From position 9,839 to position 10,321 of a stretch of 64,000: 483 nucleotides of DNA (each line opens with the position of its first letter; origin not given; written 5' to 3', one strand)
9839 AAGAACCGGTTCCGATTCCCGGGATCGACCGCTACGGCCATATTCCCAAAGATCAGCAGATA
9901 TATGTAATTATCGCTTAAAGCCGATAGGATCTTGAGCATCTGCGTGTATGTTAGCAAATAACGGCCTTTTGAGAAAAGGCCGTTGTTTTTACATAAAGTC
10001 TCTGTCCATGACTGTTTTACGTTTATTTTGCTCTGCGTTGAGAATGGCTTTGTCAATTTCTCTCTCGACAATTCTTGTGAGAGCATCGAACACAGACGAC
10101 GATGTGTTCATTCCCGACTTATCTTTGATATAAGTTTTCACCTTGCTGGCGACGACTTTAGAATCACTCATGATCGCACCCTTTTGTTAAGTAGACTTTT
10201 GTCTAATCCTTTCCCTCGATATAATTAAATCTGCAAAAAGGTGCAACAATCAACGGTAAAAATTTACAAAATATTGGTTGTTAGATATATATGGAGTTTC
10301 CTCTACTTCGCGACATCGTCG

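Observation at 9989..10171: Candidate bacterial histone: a 60-aa singlet histone-fold protein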

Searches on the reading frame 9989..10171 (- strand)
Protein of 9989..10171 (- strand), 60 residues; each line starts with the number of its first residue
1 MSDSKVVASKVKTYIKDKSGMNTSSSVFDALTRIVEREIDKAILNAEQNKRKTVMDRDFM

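Call 3: search_protein_families(library=pfam, proteins=[window:9992-10171:-], max_evalue=10)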
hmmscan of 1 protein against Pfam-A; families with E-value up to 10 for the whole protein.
seq(60 aa): 0 families
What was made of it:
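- On Pfam CBFD_NFYB_HMF (PF00808): No hit for the window protein even at E<=10 (call 3).
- On DUF1931 (PF09123): No hit (call 3).
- Tried and rejected: Pfam on the single sequence gave nothing even at E<=10 (call 3).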

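Call 4: search_protein_families(library=ncbifam, proteins=[window:9992-10171:-], max_evalue=10)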
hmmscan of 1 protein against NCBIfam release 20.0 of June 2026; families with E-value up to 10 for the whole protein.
seq(60 aa): 2 families
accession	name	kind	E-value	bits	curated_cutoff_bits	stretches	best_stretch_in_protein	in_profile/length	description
NF043032.1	archaea_histone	superfamily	0.0014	19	50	1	9-58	3-56/60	histone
NF002517.0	PRK01905.1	equivalog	0.13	12.9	122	1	5-50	8-53/77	Fis family transcriptional regulator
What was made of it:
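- On NCBIfam archaea_histone (NF043032): 19 bits, E=0.0014 (call 4).
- Closest known: Archaeal nucleosomal histones. Different: The protein scores below the NCBIfam archaea_histone cut-off (call 4).
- The single sequence has no Pfam hit at E<=10 (call 3) and scores 19 bits against the NCBIfam archaea_histone cut-off of 50 (call 4).
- Tried and rejected: NCBIfam gave only a sub-threshold archaea_histone hit and a chance-level Fis hit at E=0.13 (call 4).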

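Call 5: search_solved_structures(query=window:9992-10171:-, max_evalue=10, show_alignments=5)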
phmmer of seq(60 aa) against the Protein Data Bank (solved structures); distinct sequences matched with E-value up to 10: 4.
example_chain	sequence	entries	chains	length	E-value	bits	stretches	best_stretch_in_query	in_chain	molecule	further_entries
8fvx_A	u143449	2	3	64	6e-09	38.9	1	2-59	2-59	CBFD_NFYB_HMF domain-containing protein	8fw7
8cmp_A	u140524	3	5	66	6.7e-09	38.7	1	2-59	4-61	CBFD_NFYB_HMF domain-containing protein | Transcription factor CBF/NF-Y/archaeal histone domain-containing protein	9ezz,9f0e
9qt0_A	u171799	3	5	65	1.9e-07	34.3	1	3-59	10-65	DUF1931 domain-containing protein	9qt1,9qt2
9f2c_A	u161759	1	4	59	0.0018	21.9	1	6-57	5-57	hypothetical protein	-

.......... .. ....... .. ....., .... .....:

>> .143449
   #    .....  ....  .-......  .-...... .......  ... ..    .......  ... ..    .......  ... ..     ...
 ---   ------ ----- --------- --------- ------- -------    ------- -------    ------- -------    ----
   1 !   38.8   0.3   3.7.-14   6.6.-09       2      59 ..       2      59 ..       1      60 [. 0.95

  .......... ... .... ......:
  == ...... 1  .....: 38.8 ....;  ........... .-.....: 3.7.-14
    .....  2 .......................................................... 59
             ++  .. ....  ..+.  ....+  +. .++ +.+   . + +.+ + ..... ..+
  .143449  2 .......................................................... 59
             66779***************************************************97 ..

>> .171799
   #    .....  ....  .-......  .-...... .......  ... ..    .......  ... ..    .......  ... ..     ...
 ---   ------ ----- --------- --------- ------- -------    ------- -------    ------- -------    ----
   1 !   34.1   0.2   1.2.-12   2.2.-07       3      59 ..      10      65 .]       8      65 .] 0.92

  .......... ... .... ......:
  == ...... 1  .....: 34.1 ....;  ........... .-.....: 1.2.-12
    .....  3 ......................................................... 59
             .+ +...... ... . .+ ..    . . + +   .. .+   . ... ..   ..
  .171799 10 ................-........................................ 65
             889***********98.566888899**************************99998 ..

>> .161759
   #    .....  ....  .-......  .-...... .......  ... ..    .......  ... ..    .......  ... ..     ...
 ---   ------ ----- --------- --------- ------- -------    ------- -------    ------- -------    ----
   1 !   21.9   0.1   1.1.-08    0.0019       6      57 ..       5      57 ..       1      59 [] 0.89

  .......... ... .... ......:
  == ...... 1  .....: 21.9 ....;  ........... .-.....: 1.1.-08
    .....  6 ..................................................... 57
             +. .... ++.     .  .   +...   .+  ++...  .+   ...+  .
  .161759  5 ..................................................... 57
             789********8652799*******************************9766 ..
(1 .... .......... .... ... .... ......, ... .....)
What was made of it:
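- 9989..10171 (-): Coding sequence of the 60-aa singlet histone-fold protein (pI 9.45, 6.8 kDa, 12 K+R and 9 D+E). HBb match in the PDB at E=6e-9 (call 5).
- On Bacterial dimer histones (HBb type): phmmer E=6e-9 over the full length (call 5).
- HBb (8fvx/8cmp) E=6e-9 over residues 2-59 (call 5).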

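Call 6: find_homologous_proteins(query=window:9992-10171:-, max_evalue=0.001)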
Query seq(60 aa) (60 aa): 330 proteins with E <= 0.001 among 330 candidates; the best 120 are listed.
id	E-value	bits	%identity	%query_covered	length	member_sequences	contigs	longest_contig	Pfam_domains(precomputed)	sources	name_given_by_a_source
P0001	1.4e-28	114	98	100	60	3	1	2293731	-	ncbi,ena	-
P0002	1.0e-26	108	92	100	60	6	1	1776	-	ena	-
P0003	7.2e-26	105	90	100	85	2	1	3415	-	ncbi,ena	-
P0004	3.4e-25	103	90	100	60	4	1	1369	-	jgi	-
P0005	1.8e-24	101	85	100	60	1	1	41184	-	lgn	-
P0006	9.8e-24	99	87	100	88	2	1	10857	-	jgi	-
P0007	7.3e-19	84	68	100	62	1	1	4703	-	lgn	-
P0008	2.2e-18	82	75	98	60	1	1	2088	-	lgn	-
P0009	7.7e-18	80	75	98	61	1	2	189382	-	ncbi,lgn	-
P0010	1.0e-17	80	75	98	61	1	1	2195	-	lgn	-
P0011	2.1e-17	79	75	98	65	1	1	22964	-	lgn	-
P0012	2.1e-17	79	70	100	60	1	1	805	-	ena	-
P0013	2.3e-17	79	72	100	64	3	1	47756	-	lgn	-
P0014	2.4e-17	79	71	98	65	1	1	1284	-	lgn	-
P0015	2.7e-17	79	73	98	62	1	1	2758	-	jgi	jgi:histone H3/H4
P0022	1.7e-16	76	71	98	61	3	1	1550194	-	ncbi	-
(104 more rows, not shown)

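Call 9: find_encoding_contigs(protein=P0001, flank=6000, max_places=4)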
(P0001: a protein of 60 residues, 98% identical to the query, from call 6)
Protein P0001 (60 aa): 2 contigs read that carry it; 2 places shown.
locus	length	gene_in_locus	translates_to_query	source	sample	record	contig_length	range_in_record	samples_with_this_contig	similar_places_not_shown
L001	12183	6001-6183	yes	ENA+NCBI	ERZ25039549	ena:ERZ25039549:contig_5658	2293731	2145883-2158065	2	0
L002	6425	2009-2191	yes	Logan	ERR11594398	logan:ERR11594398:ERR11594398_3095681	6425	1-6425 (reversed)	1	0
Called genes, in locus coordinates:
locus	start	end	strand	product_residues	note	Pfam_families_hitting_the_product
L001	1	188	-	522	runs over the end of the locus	PF03219:TLC, PF07690:MFS_1 (weak)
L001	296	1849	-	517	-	PF03219:TLC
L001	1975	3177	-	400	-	PF00162:PGK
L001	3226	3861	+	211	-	PF01243:PNPOx_N, PF10590:PNP_phzG_C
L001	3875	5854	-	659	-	PF00999:Na_H_Exchanger, PF02254:TrkA_N, PF02080:TrkA_C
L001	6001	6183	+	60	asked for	-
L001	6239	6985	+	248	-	PF00753:Lactamase_B, PF12706:Lactamase_B_2 (weak), PF16123:HAGH_C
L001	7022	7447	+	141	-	-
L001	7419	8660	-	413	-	PF02803:Thiolase_C, PF22691:Thiolase_C_1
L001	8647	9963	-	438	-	PF02737:3HCDH_N, PF00725:3HCDH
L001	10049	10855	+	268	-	PF13714:PEP_mutase, PF00463:ICL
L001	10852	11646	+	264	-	PF00285:Citrate_synt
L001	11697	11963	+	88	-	PF00285:Citrate_synt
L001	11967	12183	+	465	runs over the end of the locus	PF03972:MmgE_PrpD_N, PF19305:MmgE_PrpD_C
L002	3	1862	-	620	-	?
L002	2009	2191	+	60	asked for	-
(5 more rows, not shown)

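Call 18: find_related_loci(query=A2, collection=genome_contigs, flank=6000)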
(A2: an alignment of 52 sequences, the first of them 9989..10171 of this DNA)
Query A2 (60 aa) in genome_contigs; peptide patterns used: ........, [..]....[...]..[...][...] (x = any residue, [..] = any of these).
599 stretches matched a pattern (row limit reached: there are more); 551 encode a relative of the query (tblastn E <= 1e-3); the best 80 are kept; 80 distinct loci.
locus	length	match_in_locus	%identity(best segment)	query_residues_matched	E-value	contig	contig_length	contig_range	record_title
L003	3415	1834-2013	90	1-60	2e-32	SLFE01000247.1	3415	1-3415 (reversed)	MAG: Waddliaceae bacterium isolate CSSed162cmB_602 CSSed16-2cmB-164733, whole genome shotgun sequence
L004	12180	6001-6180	90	1-60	7e-32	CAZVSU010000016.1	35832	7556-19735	MAG TPA_asm: uncultured bacterium isolate SRP332253_co1_236 genome assembly, contig: NODE_1547_length_35832_cov_5.857870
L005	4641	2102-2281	85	1-60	2e-30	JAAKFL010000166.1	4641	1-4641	MAG: Chlamydiae bacterium isolate K940_chlam_3 K940chlam3_166, whole genome shotgun sequence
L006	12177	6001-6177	75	1-59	1e-23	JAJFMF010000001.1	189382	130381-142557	MAG: Chlamydiae bacterium isolate OFTM116 OFTM116_0, whole genome shotgun sequence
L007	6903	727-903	73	1-59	2e-23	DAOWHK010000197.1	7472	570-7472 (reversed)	MAG TPA_asm: Parachlamydiales bacterium isolate CSMAG_2015 CSMAG_2015_k141_2818278_length_7472_cov_8.0000, whole genome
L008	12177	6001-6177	69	1-59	4e-23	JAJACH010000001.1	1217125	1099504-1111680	MAG: Chlamydiia bacterium isolate P_S1_54 SP1CHLAM54_1, whole genome shotgun sequence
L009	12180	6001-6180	70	1-60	2e-22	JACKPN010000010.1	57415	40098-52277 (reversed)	MAG: Chlamydiales bacterium isolate HK-STAS-VERR_A-2 HK-STAS-VERR_A-2_10, whole genome shotgun sequence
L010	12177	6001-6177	68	1-59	6e-22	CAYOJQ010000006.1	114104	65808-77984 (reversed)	MAG TPA_asm: uncultured Oligoflexales bacterium isolate SRP263991_co5_193 genome assembly, contig: NODE_379_length_11410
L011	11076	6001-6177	68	1-59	1e-21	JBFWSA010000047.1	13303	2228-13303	MAG: Simkaniaceae bacterium isolate CA_2019_TPBF_219 NODE_20096_length_13303_cov_4.679038_TPBF, whole genome shotgun seq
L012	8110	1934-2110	64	1-59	2e-21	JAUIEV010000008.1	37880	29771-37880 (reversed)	MAG: Chlamydiia bacterium isolate 8_bin.5 NODE_1256_length_37880_cov_2.132837, whole genome shotgun sequence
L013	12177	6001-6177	66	1-59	5e-21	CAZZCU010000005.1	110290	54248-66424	MAG TPA_asm: uncultured Oligoflexales bacterium isolate SRP344714_co1_131 genome assembly, contig: NODE_420_length_11029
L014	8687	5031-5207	68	1-59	6e-21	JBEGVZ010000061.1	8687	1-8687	MAG: Pseudomonadota bacterium isolate riogrande_2019_sw_WHONDRS-S19S_0066_B_bin.54 scaffold_327385, whole genome shotgun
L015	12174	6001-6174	62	1-58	1e-20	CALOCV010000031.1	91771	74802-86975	MAG: Parachlamydiales bacterium isolate LOGT_bin.0193 genome assembly, contig: contig_13856, whole genome shotgun sequen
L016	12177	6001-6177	66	1-59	2e-20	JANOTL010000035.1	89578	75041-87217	MAG: Pseudomonadota bacterium isolate VAR_39_metabat_297 VAR_39_k141_6591818, whole genome shotgun sequence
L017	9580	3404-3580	68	1-59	2e-20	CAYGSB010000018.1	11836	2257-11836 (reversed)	MAG TPA_asm: uncultured bacterium isolate ERP117304_co2_126 genome assembly, contig: NODE_4334_length_11836_cov_57.84466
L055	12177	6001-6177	63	1-59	8e-19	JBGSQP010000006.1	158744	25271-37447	MAG: Waddlia sp. isolate JTS-AC334 k141_4118356, whole genome shotgun sequence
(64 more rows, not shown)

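Call 22: predict_structure(alignment_id=A2)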
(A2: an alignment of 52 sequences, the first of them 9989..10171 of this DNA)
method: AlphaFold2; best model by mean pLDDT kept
length: 60 residues; sequences in the alignment: 52
mean_pLDDT: 79.0   pTM: 0.55
mean pLDDT of the five models: 79.0, 78.6, 77.9, 74.6, 73.2
residues with pLDDT >= 90: 13; 70-90: 36; 50-70: 8; < 50: 3
segments of 3 or more residues with pLDDT < 50: 1-3
pLDDT, mean of each block of 10 residues (from residue 1): 59 76 74 85 93 88
secondary structure, 60 per line:
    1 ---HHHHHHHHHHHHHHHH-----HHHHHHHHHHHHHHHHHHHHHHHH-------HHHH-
elements in order: H4-19 H25-48 H56-59
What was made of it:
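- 9989..10171 (-): AF2 model pLDDT 79 with helices 4-19, 25-48 and 56-59 (call 22).
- On Histone fold (superfamily): AF2 helices at 4-19, 25-48 and 56-59 (call 22).
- Checked: The predicted layout is helix 4-19, loop, helix 25-48, loop, helix 56-59 (call 22).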

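Call 24: search_protein_representatives(alignment_id=A2)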
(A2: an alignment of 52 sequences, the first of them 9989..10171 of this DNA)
Query: 52 sequences, 61 profile positions. Proteins with E-value up to 0.001 (for the whole library): 1197; up to 1e-10: 518; up to 1e-30: 17. The best 150 are listed.
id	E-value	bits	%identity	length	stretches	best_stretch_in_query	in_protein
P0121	1.9e-43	162.6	-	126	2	1-60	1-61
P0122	4.4e-43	161.5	-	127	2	3-59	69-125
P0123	1.5e-42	159.8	-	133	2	3-60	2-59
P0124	1.1e-41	157.0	-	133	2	2-60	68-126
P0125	2.3e-40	152.8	-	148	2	4-60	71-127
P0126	5.8e-40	151.5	-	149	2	2-60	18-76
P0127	4.6e-39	148.6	-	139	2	2-60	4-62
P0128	7.9e-39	147.9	-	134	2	2-60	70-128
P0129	5.2e-36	138.8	-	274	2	3-59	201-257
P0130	7.0e-36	138.4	-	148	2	2-60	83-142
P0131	3.5e-34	133.0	-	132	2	3-60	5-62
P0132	4.0e-34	132.8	-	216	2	3-59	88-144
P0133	7.7e-34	131.9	-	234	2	3-59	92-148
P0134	7.7e-32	125.5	-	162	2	3-60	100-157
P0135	5.1e-31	122.8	-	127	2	3-60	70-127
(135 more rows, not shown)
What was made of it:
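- Checked: There are 330 word-indexed homologues (call 6), 1197 clusters at 50% identity with E<=1e-3 (call 24) and at least 551 loci among GTDB species genomes (call 18).
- There are hundreds of homologues (calls 6, 18, 24).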

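Call 25: fold_search(model_id=the predicted structure, library=pdb)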
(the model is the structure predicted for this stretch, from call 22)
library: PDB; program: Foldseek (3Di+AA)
matches with E <= 10: 1060; with E <= 0.001: 1
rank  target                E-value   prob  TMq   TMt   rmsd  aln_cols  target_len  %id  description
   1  9f0e_A                8.5e-04  1.00  0.75  0.76   1.7        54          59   44  Bacterial histone protein HBb from Bdellovibrio bacteriovorus bound to DNA (released 2024-06-26)
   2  8fvx                  1.1e-03  1.00  0.75  0.72   1.6        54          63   44  Histone from Bdellovibrio bacteriovorus (released 2023-08-30)
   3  9ezz_B                1.4e-03  1.00  0.77  0.75   2.7        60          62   43  Bacterial histone protein HBb from Bdellovibrio bacteriovorus bound to DNA (released 2024-06-26)
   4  9ezz_A                1.6e-03  1.00  0.76  0.75   1.5        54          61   44  Bacterial histone protein HBb from Bdellovibrio bacteriovorus bound to DNA (released 2024-06-26)
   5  8cmp                  2.4e-03  1.00  0.75  0.77   1.6        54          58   44  DNA-binding bacterial histone protein HBB from Bdellovibrio bacteriovorus (released 2024-03-06)
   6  9qt0_A                1.2e-02  1.00  0.70  0.74   2.4        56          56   46  DNA-binding bacterial histone HLp from Leptospira perolatii (released 2025-12-24)
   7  9qt1_A                2.4e-02  1.00  0.71  0.74   2.4        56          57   46  Bacterial histone HLp from Leptospira perolatii bound to DNA (released 2025-12-24)
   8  9f2c_A                3.9e-02  1.00  0.69  0.71   1.7        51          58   37  Archaeal histone protein HTkC from Thermococcus kodakarensis (released 2024-10-02)
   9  9f2c_B                4.5e-02  1.00  0.71  0.74   1.6        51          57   37  Archaeal histone protein HTkC from Thermococcus kodakarensis (released 2024-10-02)
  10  8y3e_D                1.0e-01  0.99  0.61  0.44   2.6        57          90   24  Cryo-EM structure of the overlapping di-nucleosome (open form) (released 2025-01-29)
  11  4x23_R                1.0e-01  0.98  0.58  0.43   2.8        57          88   24  CRYSTAL STRUCTURE OF CENP-C IN COMPLEX WITH THE NUCLEOSOME CORE PARTICLE (released 2014-12-10)
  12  1hq3_F                1.0e-01  0.98  0.55  0.40   2.8        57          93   24  CRYSTAL STRUCTURE OF THE HISTONE-CORE-OCTAMER IN KCL/PHOSPHATE (released 2001-01-24)
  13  6kbb_D                1.1e-01  0.98  0.65  0.46   3.9        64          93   23  Role of the DEF/Y motif of Swc5 in histone H2A.Z deposition (released 2020-01-29)
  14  2cv5_H                1.2e-01  0.99  0.62  0.43   2.6        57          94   24  Crystal structure of human nucleosome core particle (released 2005-06-28)
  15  4x23_D                1.3e-01  0.98  0.59  0.43   2.7        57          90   24  CRYSTAL STRUCTURE OF CENP-C IN COMPLEX WITH THE NUCLEOSOME CORE PARTICLE (released 2014-12-10)
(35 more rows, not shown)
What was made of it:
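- On Histone fold (superfamily): All 50 Foldseek PDB hits shown are histones, and the best has TM 0.75-0.77 (call 25).
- Closest known: HBb / Bd0055 of Bdellovibrio bacteriovorus. Same: Same short alpha2 and one-turn alpha3 (calls 22, 25).
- Closest known: HLp of Leptospira perolatii / HTkC of Thermococcus kodakarensis. Same: Alpha3-truncated histone fold, A-S-K at the alpha1 N-terminus, RD clamp, TM about 0.70 (calls 5, 25).
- AF2 model (call 22) against the PDB: HBb entries rank 1-5 (TM 0.75-0.77, rmsd 1.5-2.7 A), then HLp, HTkC and H2B (call 25). HLp and HTkC are also significant matches (E=1.9e-7 and 1.8e-3 with the single sequence, call 5; TM 0.70, call 25). There are solved-structure homologues (calls 5, 25).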

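Call 33: search_solved_structures(query=A2, max_evalue=0.01)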
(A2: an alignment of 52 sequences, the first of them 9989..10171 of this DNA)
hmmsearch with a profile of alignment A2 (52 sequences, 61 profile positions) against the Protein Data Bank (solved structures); distinct sequences matched with E-value up to 0.01: 6.
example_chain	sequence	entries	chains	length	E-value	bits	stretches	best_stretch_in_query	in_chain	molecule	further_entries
8fvx_A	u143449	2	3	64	1.3e-23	86.2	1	1-59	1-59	CBFD_NFYB_HMF domain-containing protein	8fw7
8cmp_A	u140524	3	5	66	1.5e-23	86.1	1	1-59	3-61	CBFD_NFYB_HMF domain-containing protein | Transcription factor CBF/NF-Y/archaeal histone domain-containing protein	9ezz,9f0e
9qt0_A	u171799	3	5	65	3.2e-10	43.4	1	3-59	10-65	DUF1931 domain-containing protein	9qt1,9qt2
9f2c_A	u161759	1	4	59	4e-09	39.9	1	1-57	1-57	hypothetical protein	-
8bdk_A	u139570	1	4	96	1.9e-05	28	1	11-60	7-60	DNA-binding protein HmvA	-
5y26_B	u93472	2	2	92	0.0089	19.5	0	9-60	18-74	Putative transcription factor C16C4.22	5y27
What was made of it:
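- On Bacterial dimer histones (HBb type): Profile 1.3e-23 to HBb against 3e-10 to HLp (call 33).
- Closest known: Archaeal nucleosomal histones. Same: Histone fold, RxTxxxxD motif, and a profile hit to HmvA at 1.9e-5 (call 33).
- With the family profile, HBb 1.3e-23, HLp 3e-10, HTkC 4e-9 and HmvA 1.9e-5 (call 33). The profile match to HBb is 13 orders of magnitude better than to HLp (call 33).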

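Call 40: list_cluster_members(proteins=[window:9992-10171:-, P0001, P0022, P0009])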
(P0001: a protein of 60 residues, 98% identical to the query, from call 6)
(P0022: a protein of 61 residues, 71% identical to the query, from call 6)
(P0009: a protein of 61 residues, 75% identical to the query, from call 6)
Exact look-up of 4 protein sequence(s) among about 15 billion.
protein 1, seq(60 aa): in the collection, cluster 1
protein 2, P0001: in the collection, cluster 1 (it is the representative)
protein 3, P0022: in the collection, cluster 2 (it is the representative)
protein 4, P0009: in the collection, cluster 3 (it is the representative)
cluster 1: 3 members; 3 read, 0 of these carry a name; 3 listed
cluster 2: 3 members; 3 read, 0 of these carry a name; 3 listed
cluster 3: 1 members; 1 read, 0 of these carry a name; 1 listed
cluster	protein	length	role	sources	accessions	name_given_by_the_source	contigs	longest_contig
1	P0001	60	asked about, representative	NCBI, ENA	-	-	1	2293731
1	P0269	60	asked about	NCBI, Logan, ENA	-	-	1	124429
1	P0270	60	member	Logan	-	-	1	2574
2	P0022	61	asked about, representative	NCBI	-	-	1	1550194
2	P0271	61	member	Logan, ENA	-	-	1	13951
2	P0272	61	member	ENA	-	-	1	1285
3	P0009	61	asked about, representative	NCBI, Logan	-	-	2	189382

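Call 44: search_protein_families(library=pfam, alignment_id=A2, max_evalue=10)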
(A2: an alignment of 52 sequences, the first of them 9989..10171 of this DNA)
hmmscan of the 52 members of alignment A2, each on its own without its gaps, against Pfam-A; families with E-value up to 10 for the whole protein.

A. member 1, window:9989-10171:- (60 aa): 0 families

B. families by the number of members that match (of 52 scanned): 31 families (the first 25 are shown)
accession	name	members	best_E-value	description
PF00808.29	CBFD_NFYB_HMF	40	0.00028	Histone-like transcription factor (CBF/NF-Y) and archaeal histone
PF04196.17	Bunya_RdRp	9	0.0011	Bunyavirus RNA dependent RNA polymerase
PF00288.32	GHMP_kinases_N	5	0.0062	GHMP kinases N terminal domain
PF15630.12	CENP-S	4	0.0067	CENP-S protein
PF16544.10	STAR_dimer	4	0.022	Homodimerisation region of STAR domain protein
PF09052.15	SipA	4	0.022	SipA N-terminal domain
PF16727.10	REV1_C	4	0.025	DNA repair protein REV1 C-terminal domain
PF00125.30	Histone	3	0.0019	Core histone H2A/H2B/H3/H4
PF23824.1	DUF7194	3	0.023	Family of unknown function (DUF7194)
PF18376.6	MDD_C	3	0.094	Mevalonate 5-diphosphate decarboxylase C-terminal domain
PF01608.23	I_LWEQ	2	0.017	I/LWEQ domain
PF09123.17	DUF1931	2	0.043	Domain of unknown function (DUF1931)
PF24480.1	TPGS1_C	2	0.048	Tubulin polyglutamylase complex subunit 1-like, C-terminal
PF18334.7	XRN1_D2_D3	1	0.013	Exoribonuclease Xrn1 D2/D3 domain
PF08454.17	RIH_assoc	1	0.038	RyR and IP3R Homology associated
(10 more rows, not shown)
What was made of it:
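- On Pfam CBFD_NFYB_HMF (PF00808): 40 of 52 relatives give weak hits, the best at E=2.8e-4 (call 44).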

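Call 48: find_encoding_contigs(protein=window:9989-10171:-, flank=1000, max_places=4)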
Protein window:9989-10171:- (60 aa): 1 contig read that carries it; 1 place shown.
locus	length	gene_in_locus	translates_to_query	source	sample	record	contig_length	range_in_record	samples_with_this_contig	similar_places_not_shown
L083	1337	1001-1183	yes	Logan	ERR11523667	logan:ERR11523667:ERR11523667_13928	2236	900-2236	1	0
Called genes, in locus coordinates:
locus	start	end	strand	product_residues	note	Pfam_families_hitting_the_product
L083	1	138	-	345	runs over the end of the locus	?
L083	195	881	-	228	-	PF00999:Na_H_Exchanger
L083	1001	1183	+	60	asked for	-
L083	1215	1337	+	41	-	?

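Call 53: search_protein_families(library=pfam, proteins=[L055:3049-3924:+, L055:3914-4903:-, L055:6001-6210:+, L055:6262-8163:-, L055:8349-9176:+, L055:9186-10220:+, L055:2527-3162:-], max_evalue=0.00001)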
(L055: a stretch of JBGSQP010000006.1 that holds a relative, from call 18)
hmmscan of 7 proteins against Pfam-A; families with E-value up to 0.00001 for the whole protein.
L055:3049-3924:+ (291 aa): 1 family
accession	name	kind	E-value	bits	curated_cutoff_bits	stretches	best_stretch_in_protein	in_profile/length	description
PF02834.22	LigT_PEase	-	7.2e-06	26.5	23.3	0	82-123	28-74/87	LigT like Phosphoesterase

L055:3914-4903:- (329 aa): 0 families

L055:6001-6210:+ (69 aa): 0 families

L055:6262-8163:- (633 aa): 4 families
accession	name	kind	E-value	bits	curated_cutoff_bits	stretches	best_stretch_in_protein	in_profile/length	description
PF00441.29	Acyl-CoA_dh_1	-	4.4e-29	102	22.4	1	295-454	1-149/150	Acyl-CoA dehydrogenase, C-terminal domain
PF02770.24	Acyl-CoA_dh_M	-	2.7e-22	79.2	33.3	1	182-283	1-97/97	Acyl-CoA dehydrogenase, middle domain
PF02771.21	Acyl-CoA_dh_N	-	1.7e-21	77.2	22.9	1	73-178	6-112/113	Acyl-CoA dehydrogenase, N-terminal domain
PF21343.2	ACAD9-ACADV_C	-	1.8e-10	41.6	27.8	1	520-614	14-114/120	ACAD9/ACADV, C-terminal domain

L055:8349-9176:+ (275 aa): 0 families

L055:9186-10220:+ (344 aa): 0 families

L055:2527-3162:- (211 aa): 2 families
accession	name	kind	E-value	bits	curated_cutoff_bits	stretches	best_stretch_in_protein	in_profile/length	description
PF01738.24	DLH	-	1.2e-09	38.5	21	1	14-206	2-206/217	Dienelactone hydrolase family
PF12146.15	Hydrolase_4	-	2.3e-06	27.5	27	0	144-189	186-233/239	Serine aminopeptidase, S33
